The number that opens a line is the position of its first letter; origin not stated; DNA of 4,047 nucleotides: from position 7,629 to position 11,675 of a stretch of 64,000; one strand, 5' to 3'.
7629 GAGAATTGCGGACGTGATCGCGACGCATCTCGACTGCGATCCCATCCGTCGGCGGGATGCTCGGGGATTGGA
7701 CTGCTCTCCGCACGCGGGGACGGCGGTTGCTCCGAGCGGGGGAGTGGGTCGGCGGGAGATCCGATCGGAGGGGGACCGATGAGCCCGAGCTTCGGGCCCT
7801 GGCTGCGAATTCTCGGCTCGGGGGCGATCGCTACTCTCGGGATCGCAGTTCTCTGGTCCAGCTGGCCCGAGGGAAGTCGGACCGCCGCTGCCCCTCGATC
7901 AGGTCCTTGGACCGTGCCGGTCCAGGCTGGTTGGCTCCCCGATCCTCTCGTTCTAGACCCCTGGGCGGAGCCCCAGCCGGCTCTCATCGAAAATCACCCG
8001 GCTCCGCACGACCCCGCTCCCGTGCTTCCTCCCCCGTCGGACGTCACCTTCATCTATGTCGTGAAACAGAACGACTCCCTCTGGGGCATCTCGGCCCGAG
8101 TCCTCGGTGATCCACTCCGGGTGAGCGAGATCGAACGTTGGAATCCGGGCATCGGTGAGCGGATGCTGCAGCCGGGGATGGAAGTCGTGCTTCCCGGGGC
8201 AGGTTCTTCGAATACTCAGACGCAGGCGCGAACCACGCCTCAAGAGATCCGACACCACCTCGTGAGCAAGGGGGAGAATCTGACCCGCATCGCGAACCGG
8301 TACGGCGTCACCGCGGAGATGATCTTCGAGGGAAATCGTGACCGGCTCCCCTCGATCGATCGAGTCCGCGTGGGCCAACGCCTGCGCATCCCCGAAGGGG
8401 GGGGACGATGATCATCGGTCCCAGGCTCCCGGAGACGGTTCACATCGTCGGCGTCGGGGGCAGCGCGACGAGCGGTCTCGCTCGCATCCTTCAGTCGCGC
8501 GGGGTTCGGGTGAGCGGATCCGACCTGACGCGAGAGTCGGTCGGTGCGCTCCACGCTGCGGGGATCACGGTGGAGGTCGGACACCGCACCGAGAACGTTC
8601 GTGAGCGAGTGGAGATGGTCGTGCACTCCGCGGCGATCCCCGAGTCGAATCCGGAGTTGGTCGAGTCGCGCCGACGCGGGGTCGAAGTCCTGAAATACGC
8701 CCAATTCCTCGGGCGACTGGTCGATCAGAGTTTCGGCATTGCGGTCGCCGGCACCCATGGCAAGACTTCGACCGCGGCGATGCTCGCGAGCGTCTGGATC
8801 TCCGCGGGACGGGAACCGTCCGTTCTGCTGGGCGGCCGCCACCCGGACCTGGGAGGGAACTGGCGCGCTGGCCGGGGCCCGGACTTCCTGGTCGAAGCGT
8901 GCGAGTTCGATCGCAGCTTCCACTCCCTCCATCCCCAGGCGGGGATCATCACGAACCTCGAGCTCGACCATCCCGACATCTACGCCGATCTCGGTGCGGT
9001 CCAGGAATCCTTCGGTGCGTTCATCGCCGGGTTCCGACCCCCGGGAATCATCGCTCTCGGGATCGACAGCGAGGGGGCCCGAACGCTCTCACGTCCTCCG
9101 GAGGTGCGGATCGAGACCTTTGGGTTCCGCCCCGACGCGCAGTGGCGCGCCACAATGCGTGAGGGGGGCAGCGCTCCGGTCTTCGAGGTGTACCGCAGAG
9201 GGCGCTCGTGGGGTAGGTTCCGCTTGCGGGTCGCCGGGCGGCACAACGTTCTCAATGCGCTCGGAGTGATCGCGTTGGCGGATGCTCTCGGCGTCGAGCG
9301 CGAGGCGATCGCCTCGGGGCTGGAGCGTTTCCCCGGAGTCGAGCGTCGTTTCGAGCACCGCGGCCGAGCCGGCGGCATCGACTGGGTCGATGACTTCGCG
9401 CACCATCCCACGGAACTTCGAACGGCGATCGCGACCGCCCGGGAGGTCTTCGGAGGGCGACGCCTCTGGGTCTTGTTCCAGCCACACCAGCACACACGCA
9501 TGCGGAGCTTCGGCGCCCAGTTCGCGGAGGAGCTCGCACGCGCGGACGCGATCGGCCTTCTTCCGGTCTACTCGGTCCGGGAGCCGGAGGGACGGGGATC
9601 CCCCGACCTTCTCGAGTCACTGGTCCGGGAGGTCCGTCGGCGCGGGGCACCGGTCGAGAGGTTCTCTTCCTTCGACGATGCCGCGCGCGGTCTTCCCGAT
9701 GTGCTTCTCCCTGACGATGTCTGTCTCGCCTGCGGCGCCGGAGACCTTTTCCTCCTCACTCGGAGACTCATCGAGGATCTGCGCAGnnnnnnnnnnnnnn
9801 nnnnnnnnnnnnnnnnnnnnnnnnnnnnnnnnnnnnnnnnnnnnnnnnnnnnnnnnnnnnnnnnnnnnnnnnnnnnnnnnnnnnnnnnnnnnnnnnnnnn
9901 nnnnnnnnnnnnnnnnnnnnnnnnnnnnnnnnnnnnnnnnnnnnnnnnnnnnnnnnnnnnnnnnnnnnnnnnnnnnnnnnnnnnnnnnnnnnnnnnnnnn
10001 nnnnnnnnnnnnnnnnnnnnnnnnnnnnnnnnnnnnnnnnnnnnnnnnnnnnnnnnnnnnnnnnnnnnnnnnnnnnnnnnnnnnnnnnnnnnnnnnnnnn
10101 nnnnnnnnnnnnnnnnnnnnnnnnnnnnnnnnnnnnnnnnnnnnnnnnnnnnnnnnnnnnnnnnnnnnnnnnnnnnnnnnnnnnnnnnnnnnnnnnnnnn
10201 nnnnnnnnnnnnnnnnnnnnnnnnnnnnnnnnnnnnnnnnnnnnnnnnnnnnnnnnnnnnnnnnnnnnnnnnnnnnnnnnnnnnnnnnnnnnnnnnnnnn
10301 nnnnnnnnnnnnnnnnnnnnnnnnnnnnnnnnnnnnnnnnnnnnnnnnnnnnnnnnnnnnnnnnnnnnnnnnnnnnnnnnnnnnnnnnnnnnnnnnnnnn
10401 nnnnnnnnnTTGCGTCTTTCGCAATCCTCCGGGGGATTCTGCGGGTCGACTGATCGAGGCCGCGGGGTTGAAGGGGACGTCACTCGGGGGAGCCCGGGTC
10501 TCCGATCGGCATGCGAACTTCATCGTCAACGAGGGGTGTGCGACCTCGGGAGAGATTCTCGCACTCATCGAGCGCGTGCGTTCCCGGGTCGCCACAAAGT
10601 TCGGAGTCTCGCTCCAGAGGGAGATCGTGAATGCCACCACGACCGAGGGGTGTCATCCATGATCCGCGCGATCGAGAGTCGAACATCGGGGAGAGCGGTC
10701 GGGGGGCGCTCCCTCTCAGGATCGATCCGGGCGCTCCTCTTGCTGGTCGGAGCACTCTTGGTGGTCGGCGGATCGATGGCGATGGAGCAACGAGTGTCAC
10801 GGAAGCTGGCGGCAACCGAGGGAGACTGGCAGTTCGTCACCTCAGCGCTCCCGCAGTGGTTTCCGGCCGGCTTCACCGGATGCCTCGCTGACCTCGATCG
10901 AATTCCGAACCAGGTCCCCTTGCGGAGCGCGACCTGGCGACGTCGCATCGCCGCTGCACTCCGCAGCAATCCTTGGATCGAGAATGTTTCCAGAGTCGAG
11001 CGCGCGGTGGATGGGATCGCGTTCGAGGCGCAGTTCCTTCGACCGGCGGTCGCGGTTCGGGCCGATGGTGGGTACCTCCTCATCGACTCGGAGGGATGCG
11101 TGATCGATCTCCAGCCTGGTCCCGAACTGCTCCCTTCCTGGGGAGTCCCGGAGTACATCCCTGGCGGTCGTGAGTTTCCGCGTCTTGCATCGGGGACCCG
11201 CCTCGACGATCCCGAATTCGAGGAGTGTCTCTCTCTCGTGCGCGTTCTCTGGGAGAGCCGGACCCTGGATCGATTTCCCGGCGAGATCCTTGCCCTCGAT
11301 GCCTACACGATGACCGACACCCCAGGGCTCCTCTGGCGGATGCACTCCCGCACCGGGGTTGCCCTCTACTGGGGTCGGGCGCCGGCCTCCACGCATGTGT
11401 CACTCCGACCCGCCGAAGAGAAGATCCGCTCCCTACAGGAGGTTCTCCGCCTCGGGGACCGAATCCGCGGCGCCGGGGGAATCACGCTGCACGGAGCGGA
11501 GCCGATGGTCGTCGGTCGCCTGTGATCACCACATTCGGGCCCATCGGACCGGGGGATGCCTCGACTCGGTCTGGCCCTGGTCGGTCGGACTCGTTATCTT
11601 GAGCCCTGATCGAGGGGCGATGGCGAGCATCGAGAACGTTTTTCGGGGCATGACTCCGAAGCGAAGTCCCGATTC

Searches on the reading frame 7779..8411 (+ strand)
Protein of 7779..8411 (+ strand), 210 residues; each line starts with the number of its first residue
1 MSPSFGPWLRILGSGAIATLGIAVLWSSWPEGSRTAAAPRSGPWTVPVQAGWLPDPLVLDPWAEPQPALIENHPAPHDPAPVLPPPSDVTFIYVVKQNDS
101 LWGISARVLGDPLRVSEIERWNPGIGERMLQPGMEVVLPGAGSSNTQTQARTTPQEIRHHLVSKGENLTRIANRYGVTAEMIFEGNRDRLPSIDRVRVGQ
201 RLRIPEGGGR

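Call 5: search_protein_families(library=pfam, proteins=[window:7779-8411:+], max_evalue=0.001)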
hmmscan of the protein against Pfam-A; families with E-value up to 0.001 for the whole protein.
window:7779-8411:+ (210 aa): 2 families
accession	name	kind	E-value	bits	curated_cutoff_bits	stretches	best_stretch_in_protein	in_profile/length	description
PF01476.26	LysM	-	4.5e-20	71.8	20.9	2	160-205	1-43/43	LysM domain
PF23473.1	LysM3_LYK4_5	-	0.00094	19.7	29.3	0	161-187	6-32/48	LYK4/5 LysM3 domain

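Call 31: search_protein_families(library=ncbifam, proteins=[window:7779-8411:+], max_evalue=1)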
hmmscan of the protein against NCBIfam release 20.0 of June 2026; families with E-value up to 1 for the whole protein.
window:7779-8411:+ (210 aa): 9 families
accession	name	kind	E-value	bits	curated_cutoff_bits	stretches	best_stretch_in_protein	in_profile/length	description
NF008399.0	PRK11198.1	equivalog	1.9e-11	44.6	134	1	145-206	83-147/149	peptidoglycan-binding protein LysM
NF008050.0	PRK10783.1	equivalog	2.8e-06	25.9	508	2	90-138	402-447/457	murein transglycosylase D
NF010723.1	PRK14125.1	equivalog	0.00013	21.9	60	1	93-139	35-85/87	cell division suppressor protein YneA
TIGR02899.1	spore_safA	subfamily_domain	0.00018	21.4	67.85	1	162-205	1-43/44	SafA/ExsA family spore coat assembly protein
NF042931.1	SAG1386_EF1546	equivalog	0.00023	21.3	80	1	144-204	96-157/158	SAG1386/EF1546 family surface-associated protein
NF004974.0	PRK06347.1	equivalog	0.00028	20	701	0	89-122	546-576/592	1,4-beta-N-acetylmuramoylhydrolase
NF050804.1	CellDivDipMCaul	equivalog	0.026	13.3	900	1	158-207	185-232/634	cell division endopeptidase DipM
NF041208.1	celldiv_DipM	equivalog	0.028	13.6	740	0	91-153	184-242/419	cell division endopeptidase DipM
NF047755.1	LIC_10271_M23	exception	0.073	12.8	180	1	152-207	19-72/207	LIC_10271 family cell wall hydrolase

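Call 106: search_protein_families(library=pfam, proteins=[window:7779-8411:+], max_evalue=1)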
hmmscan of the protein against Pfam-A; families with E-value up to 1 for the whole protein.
window:7779-8411:+ (210 aa): 4 families
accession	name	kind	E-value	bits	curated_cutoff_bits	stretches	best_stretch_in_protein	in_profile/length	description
PF01476.26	LysM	-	4.5e-20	71.8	20.9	2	160-205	1-43/43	LysM domain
PF23473.1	LysM3_LYK4_5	-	0.00094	19.7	29.3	1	161-187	6-32/48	LYK4/5 LysM3 domain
PF23457.1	LysM2_NFP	-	0.071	13.6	36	1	93-139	8-54/56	NFP LysM2 domain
PF23577.1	LysM_RLK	-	0.21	12.1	27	0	164-182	7-25/44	LysM domain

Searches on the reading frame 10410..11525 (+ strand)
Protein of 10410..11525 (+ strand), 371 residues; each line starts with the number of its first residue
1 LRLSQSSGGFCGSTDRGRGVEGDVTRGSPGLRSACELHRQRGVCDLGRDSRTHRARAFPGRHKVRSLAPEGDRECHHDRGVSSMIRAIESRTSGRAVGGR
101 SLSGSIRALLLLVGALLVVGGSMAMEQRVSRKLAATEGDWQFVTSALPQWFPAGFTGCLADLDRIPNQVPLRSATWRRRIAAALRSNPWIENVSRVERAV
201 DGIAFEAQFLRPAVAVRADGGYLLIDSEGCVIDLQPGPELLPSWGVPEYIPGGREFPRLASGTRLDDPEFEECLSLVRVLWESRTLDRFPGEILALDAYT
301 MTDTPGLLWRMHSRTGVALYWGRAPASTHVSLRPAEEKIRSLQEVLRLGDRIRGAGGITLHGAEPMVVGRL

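Call 4: search_protein_families(library=pfam, proteins=[window:10410-11525:+], max_evalue=1)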
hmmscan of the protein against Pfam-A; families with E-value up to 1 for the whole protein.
window:10410-11525:+ (371 aa): 0 families
